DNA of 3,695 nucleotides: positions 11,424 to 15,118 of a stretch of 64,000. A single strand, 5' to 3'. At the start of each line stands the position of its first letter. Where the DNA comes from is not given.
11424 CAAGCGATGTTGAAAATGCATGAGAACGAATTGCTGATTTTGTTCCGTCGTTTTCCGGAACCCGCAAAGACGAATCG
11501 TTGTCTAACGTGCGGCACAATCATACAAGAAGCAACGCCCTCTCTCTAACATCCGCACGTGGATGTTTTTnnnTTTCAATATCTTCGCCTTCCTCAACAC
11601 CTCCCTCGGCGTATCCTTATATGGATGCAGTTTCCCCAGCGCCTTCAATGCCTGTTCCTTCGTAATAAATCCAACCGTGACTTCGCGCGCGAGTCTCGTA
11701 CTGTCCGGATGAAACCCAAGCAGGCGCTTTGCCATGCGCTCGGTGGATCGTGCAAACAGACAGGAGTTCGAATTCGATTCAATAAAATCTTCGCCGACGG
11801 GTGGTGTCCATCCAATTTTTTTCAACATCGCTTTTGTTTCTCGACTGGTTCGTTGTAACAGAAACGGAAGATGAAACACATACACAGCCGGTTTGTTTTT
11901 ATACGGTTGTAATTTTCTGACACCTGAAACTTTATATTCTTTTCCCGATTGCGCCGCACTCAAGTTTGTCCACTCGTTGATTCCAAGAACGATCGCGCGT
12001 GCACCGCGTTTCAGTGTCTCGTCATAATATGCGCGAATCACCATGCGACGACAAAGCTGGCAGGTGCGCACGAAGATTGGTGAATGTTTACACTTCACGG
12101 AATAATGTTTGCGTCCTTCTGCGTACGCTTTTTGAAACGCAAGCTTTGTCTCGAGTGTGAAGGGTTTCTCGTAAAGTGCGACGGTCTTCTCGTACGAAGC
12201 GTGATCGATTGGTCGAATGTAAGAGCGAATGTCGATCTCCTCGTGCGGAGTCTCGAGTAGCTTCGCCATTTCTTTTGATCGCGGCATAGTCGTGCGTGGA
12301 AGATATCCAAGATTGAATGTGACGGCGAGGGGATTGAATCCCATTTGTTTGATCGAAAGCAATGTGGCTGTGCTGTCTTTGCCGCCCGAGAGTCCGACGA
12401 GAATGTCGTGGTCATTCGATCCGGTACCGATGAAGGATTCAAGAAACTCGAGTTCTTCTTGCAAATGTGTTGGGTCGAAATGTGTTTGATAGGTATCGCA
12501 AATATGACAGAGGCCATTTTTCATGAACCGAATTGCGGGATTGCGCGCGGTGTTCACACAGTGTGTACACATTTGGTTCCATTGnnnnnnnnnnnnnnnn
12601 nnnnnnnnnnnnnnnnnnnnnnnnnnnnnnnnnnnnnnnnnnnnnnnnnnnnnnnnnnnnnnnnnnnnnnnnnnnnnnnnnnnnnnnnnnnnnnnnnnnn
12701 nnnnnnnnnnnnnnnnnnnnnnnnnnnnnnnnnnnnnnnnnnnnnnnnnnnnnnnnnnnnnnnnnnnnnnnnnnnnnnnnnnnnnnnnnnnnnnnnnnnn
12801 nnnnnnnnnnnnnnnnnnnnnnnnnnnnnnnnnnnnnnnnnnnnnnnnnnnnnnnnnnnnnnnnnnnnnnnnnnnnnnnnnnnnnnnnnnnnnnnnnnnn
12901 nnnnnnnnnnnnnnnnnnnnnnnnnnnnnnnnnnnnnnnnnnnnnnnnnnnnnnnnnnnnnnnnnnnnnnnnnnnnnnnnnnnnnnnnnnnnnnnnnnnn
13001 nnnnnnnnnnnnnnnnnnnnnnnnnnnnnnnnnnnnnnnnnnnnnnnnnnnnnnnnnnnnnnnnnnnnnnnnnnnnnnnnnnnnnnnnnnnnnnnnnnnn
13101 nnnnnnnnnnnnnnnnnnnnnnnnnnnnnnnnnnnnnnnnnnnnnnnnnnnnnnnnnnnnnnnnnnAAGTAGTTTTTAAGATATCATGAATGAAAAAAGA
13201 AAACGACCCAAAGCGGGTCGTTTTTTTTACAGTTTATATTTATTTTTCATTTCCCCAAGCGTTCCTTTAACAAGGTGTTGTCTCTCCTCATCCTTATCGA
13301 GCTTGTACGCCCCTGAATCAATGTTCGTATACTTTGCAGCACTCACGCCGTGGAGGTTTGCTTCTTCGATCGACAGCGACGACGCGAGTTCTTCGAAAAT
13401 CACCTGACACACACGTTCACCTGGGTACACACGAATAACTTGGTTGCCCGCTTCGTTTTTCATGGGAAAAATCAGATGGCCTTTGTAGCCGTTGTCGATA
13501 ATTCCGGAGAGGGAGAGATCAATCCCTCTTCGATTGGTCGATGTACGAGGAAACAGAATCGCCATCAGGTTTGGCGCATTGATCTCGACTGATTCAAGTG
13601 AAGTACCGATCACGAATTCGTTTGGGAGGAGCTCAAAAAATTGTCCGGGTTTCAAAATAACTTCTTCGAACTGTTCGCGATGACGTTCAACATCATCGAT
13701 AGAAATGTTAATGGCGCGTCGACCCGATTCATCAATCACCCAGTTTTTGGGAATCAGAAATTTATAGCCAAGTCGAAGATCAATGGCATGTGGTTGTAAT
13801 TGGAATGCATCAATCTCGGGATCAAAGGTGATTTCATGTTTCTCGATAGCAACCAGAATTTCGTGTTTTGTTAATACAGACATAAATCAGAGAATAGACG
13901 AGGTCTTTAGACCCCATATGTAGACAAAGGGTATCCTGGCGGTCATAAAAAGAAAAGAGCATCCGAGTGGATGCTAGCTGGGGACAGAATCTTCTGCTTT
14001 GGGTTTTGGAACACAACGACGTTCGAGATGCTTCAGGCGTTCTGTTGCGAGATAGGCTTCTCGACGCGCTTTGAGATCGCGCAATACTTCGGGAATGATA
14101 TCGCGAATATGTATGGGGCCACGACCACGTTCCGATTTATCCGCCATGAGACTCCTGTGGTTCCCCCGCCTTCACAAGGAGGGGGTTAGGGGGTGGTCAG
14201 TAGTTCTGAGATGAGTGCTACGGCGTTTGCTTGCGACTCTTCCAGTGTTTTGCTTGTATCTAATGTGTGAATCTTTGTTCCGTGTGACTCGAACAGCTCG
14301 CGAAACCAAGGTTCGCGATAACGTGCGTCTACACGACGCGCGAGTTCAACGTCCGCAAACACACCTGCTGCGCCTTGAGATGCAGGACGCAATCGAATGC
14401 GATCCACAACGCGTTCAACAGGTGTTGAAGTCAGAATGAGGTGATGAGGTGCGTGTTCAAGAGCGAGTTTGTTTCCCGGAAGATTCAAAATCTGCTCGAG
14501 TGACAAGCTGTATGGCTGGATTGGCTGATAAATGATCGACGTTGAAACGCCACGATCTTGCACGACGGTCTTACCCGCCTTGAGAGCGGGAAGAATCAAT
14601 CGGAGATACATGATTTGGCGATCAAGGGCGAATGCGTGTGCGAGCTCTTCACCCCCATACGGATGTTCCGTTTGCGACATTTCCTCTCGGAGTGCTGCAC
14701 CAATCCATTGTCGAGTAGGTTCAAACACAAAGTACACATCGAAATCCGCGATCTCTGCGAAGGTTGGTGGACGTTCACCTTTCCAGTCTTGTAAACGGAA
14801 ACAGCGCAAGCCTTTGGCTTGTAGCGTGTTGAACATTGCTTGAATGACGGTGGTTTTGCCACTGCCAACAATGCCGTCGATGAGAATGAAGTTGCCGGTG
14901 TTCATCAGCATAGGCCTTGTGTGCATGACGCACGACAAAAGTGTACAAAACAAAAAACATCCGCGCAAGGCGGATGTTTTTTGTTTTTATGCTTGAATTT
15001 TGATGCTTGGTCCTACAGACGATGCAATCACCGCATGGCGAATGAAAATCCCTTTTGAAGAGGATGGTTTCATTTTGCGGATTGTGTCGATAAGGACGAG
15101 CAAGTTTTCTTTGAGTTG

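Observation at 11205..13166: P-loop kinase-like domain fused to a TtuA/NcsA-type PP-loop tRNA-thiolase-like enzyme, next to a zinc-ribbon protein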

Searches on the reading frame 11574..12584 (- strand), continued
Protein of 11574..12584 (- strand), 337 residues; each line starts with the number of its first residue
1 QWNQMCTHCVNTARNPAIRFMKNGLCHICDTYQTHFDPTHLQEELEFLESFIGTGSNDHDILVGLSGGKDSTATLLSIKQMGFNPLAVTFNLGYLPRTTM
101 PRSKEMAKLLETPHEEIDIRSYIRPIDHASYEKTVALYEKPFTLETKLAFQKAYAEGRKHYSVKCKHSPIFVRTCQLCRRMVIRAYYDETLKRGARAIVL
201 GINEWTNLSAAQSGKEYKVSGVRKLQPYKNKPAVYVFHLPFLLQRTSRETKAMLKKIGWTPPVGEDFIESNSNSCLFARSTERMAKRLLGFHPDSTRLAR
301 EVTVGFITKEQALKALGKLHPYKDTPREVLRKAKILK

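Call 61: search_protein_families(library=pfam, proteins=[L013:7403-7999:+, L014:1395-1706:+, L014:1768-2100:+, L009:6921-9002:+, L009:9107-10624:+, L009:5898-6509:+, L010:1744-2685:+, L011:60-1067:+, L029:1764-2378:+, L033:3367-4638:+], max_evalue=0.001)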
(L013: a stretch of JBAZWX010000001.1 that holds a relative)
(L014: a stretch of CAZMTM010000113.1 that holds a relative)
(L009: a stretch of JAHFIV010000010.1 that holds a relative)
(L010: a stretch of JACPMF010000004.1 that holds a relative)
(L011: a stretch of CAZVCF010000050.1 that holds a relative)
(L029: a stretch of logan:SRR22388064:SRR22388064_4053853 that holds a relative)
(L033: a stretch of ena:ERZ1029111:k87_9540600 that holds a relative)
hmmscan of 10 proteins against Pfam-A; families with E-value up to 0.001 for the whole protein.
L013:7403-7999:+ (198 aa): 2 families
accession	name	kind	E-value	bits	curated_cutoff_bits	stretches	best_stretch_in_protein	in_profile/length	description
PF01808.24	AICARFT_IMPCHas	-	1.7e-14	54.5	25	1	138-196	2-60/311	AICARFT/IMPCHase bienzyme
PF02142.27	MGS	-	1e-13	51.6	24.1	1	17-131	2-93/94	MGS-like domain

L014:1395-1706:+ (103 aa): 1 family
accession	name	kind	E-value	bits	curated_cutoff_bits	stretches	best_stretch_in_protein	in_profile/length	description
PF04024.17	PspC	-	3.1e-17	62.5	25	1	32-88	1-57/58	PspC domain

L014:1768-2100:+ (110 aa): 0 families

L009:6921-9002:+ (693 aa): 10 families
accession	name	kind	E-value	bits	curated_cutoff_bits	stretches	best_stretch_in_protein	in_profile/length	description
PF13207.12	AAA_17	-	2.4e-06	28.3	27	1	172-224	1-48/136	AAA domain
PF13671.12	AAA_33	-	1.1e-05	26.2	27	0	169-199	2-32/143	AAA domain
PF13189.12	Cytidylate_kin2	-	1.3e-05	25.9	28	1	172-320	5-143/176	Cytidylate kinase-like family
PF06508.19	QueC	-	1.7e-05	24.9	22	1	419-478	3-62/210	Queuosine biosynthesis protein QueC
PF13521.12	AAA_28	-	2.4e-05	25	27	1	168-219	1-55/164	AAA domain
PF01202.28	SKI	-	6e-05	23.6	22.1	0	175-200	1-26/159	Shikimate kinase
PF13238.12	AAA_18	-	0.00015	22.6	29.4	1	170-309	2-112/128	AAA domain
PF05496.18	RuvB_N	-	0.00022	21.4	27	1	161-202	28-69/159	Holliday junction DNA helicase RuvB P-loop domain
PF00004.35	AAA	-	0.00023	22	21.2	1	169-200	1-32/131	ATPase family associated with various cellular activities (AAA)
PF05729.18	NACHT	-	0.00058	20.2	26.7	0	169-234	3-71/167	NACHT domain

L009:9107-10624:+ (505 aa): 3 families
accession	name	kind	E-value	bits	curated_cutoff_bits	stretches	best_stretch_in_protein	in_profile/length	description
PF14067.11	LssY_C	-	1.2e-43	149.3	25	1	321-495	4-187/188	LssY C-terminus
PF01569.27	PAP2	-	2.7e-17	63.2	27.2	1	143-254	5-125/130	PAP2 superfamily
PF14378.12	PAP2_3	-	2.7e-05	24.5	27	1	168-248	116-189/190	PAP2 superfamily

L009:5898-6509:+ (203 aa): 0 families

L010:1744-2685:+ (313 aa): 1 family
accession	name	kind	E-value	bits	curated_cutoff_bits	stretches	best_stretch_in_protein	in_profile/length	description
PF01636.29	APH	-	8.4e-16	58.9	23.2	1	34-244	2-211/239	Phosphotransferase enzyme family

L011:60-1067:+ (335 aa): 1 family
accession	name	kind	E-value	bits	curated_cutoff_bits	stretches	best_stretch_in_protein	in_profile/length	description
PF02618.21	YceG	-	2.5e-85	286.7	32.4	1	40-332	2-274/275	YceG-like family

L029:1764-2378:+ (204 aa): 2 families
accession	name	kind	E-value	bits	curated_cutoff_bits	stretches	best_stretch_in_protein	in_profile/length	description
PF13419.12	HAD_2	-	1.4e-14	55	23.8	1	86-185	77-176/178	Haloacid dehalogenase-like hydrolase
PF00702.32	Hydrolase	-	1.4e-12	48.8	26.4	1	6-181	1-191/191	haloacid dehalogenase-like hydrolase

L033:3367-4638:+ (424 aa): 1 family
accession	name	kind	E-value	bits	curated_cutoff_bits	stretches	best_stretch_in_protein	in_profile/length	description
PF00501.34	AMP-binding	-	5e-33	114.9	29.9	1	8-329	2-359/384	AMP-binding enzyme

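Call 68: find_related_loci(query=A2, collection=viral_contigs, flank=8000)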
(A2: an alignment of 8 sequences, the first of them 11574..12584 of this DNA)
Query A2 (337 aa) in viral_contigs; peptide patterns used: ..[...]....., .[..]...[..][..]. (x = any residue, [..] = any of these).
600 stretches matched a pattern (row limit reached: there are more); 5 encode a relative of the query (tblastn E <= 1e-3); 5 distinct loci.
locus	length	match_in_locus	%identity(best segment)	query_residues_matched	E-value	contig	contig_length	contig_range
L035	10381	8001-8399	28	6-123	1e-11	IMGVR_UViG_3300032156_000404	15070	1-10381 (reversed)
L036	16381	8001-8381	28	6-124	2e-8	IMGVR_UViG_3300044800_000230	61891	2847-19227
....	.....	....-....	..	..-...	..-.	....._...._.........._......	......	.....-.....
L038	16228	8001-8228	31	16-89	2e-6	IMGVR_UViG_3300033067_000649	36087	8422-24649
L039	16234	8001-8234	30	61-128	1e-5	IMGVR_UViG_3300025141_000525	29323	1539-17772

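Call 84: search_protein_families(library=ncbifam, proteins=[P0189, P0204, P0219, P0223, P0224, P0234, P0235, P0241, P0252, P0254], max_evalue=1e-10)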
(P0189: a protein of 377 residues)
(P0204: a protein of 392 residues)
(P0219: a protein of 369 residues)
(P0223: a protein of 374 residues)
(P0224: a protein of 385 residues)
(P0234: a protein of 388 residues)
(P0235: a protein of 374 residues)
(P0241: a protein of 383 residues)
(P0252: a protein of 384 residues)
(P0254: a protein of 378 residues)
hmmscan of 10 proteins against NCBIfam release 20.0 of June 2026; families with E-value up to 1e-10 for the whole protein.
P0189 (377 aa): 1 family
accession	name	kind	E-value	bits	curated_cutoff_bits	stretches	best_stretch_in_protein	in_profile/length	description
TIGR03573.1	WbuX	subfamily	4.8e-73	246.5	203.2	1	8-343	2-344/344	N-acetyl sugar amidotransferase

P0204 (392 aa): 1 family
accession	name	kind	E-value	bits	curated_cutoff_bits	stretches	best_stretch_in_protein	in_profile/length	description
TIGR03573.1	WbuX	subfamily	5.2e-44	151.1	203.2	1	1-355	1-343/344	N-acetyl sugar amidotransferase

P0219 (369 aa): 1 family
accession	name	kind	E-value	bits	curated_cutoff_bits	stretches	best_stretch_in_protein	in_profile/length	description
TIGR03573.1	WbuX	subfamily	3.3e-43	148.4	203.2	1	8-355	3-343/344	N-acetyl sugar amidotransferase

P0223 (374 aa): 1 family
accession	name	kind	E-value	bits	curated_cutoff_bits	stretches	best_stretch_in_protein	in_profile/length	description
TIGR03573.1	WbuX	subfamily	2.5e-91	306.7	203.2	1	6-342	2-344/344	N-acetyl sugar amidotransferase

P0224 (385 aa): 1 family
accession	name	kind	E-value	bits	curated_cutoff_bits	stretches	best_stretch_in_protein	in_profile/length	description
TIGR03573.1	WbuX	subfamily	4.4e-76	256.6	203.2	1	4-339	2-343/344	N-acetyl sugar amidotransferase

P0234 (388 aa): 1 family
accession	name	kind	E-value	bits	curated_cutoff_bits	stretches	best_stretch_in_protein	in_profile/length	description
TIGR03573.1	WbuX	subfamily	2e-82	277.4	203.2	1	13-342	3-344/344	N-acetyl sugar amidotransferase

P0235 (374 aa): 1 family
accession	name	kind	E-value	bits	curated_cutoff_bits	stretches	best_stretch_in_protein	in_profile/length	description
TIGR03573.1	WbuX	subfamily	3.3e-42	145.2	203.2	1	1-359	1-342/344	N-acetyl sugar amidotransferase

P0241 (383 aa): 1 family
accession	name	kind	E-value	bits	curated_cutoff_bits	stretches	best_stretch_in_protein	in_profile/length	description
TIGR03573.1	WbuX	subfamily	4.5e-59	200.6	203.2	1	6-339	2-342/344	N-acetyl sugar amidotransferase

P0252 (384 aa): 1 family
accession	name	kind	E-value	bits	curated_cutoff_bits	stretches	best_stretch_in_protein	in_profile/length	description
TIGR03573.1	WbuX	subfamily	1.7e-89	300.6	203.2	1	5-341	2-343/344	N-acetyl sugar amidotransferase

P0254 (378 aa): 1 family
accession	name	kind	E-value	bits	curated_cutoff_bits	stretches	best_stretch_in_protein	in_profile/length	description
TIGR03573.1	WbuX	subfamily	6.4e-43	147.5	203.2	1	5-344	2-331/344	N-acetyl sugar amidotransferase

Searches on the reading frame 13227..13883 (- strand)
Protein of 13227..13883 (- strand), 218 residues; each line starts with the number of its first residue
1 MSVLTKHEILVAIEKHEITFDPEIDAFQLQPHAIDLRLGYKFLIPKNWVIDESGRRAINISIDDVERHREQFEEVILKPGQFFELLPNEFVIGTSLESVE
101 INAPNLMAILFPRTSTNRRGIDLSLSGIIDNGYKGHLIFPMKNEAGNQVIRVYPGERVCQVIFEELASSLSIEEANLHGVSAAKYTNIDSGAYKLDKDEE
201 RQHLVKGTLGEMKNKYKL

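Call 3: search_protein_families(library=pfam, proteins=[window:13227-13883:-], max_evalue=0.1)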
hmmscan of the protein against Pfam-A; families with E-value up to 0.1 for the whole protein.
window:13227-13883:- (218 aa): 3 families
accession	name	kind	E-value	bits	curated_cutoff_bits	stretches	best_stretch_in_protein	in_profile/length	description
PF22769.1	DCD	-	5.8e-25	88.6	27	1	3-166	1-153/153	dCTP deaminase-like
PF00692.24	dUTPase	-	3.4e-09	37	22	1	99-174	40-111/129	dUTPase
PF06559.16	DCD_N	-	3e-05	24.4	21.4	1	3-69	4-69/164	2'-deoxycytidine 5'-triphosphate deaminase (DCD) N-terminal domain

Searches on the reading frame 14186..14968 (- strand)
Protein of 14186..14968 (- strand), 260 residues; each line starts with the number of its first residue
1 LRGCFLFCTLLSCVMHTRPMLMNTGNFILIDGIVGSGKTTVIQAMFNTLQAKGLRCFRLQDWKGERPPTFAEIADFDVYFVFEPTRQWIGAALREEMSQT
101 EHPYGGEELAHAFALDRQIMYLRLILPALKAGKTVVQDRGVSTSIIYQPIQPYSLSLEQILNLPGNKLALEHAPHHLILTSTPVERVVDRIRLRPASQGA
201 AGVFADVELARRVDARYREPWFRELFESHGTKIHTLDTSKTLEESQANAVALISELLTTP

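Call 3: search_protein_families(library=pfam, proteins=[window:14186-14968:-], max_evalue=0.1)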
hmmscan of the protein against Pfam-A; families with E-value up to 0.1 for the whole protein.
window:14186-14968:- (260 aa): 20 families
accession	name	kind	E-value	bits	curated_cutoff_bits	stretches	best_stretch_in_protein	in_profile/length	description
PF02223.23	Thymidylate_kin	-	2.6e-16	60.3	27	2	78-247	27-183/185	Thymidylate kinase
PF01712.25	dNK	-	6.3e-05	23.3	27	1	28-50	1-23/203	Deoxynucleoside kinase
PF13401.12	AAA_22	-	0.00055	20.7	27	1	24-66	4-33/130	AAA domain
PF20720.3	nSTAND3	-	0.004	17.3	27.2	1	23-61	15-53/155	Novel STAND NTPase 3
PF10412.15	TrwB_AAD_bind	-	0.0046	16.3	20.5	1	28-69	18-58/387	Type IV secretion-system coupling protein DNA-binding domain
PF02367.23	TsaE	-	0.006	17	26.6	1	22-52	18-48/128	Threonylcarbamoyl adenosine biosynthesis protein TsaE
PF01443.25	Viral_helicase1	-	0.0077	16.5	21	1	28-63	1-36/228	Viral superfamily 1 RNA helicase core domain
PF13191.12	AAA_16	-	0.012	16.6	32.6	1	24-56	23-55/167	AAA ATPase domain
PF13555.12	AAA_29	-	0.018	15.2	27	1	21-52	18-49/61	P-loop containing region of AAA domain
PF13671.12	AAA_33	-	0.03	15.1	27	0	28-54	2-28/143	AAA domain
PF13604.12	AAA_30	-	0.032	14.4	27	1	20-55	13-48/191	AAA domain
PF24883.2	NPHP3_N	-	0.034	14.8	24.8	1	25-56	22-53/164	Nephrocystin 3, N-terminal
PF01583.26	APS_kinase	-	0.036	14.5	21.1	1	25-59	2-36/152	Adenylylsulphate kinase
PF02492.25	cobW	-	0.038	14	20.7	1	28-49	3-23/180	CobW/HypB/UreG, nucleotide-binding domain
PF25199.1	nSTAND_NTPase5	-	0.044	14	34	1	25-76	41-93/145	Novel STAND NTPase 5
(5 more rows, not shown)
